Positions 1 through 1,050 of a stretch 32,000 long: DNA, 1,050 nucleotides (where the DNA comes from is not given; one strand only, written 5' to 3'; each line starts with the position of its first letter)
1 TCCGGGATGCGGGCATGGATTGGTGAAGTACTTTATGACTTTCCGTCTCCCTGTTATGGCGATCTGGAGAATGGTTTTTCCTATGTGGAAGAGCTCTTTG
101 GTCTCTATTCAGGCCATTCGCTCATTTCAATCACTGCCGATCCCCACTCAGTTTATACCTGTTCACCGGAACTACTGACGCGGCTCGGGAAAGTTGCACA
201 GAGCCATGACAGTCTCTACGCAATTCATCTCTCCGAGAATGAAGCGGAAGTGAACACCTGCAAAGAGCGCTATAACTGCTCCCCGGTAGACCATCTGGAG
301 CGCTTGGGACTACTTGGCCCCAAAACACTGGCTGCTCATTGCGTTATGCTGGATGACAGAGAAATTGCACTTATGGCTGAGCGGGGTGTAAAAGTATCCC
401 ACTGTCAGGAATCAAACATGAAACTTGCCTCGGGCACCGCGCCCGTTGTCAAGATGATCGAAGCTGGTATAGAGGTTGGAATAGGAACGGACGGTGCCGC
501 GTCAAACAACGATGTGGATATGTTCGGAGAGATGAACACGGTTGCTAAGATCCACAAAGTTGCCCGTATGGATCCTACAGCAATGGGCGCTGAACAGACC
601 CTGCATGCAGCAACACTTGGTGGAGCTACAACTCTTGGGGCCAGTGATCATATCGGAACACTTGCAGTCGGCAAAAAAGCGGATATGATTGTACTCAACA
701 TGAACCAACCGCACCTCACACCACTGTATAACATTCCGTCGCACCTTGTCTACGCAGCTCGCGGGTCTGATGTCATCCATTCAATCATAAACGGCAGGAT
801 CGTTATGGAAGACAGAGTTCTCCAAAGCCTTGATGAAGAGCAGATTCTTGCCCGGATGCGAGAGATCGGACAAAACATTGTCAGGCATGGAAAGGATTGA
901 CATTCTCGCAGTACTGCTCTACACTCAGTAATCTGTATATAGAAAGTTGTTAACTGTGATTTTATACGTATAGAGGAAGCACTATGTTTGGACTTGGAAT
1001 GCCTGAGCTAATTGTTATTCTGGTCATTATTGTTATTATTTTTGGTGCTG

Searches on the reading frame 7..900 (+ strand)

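Call 5: search_protein_families(library=pfam, proteins=[window:7-900:+], max_evalue=0.001)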
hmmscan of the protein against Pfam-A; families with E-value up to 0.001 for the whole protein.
window:7-900:+ (297 aa): 2 families
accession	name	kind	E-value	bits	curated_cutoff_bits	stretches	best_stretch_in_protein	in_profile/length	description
PF01979.26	Amidohydro_1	-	5.5e-51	174.3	25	1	36-266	116-345/345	Amidohydrolase family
PF07969.17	Amidohydro_3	-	4e-14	53.4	29.7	1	97-266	299-471/472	Amidohydrolase family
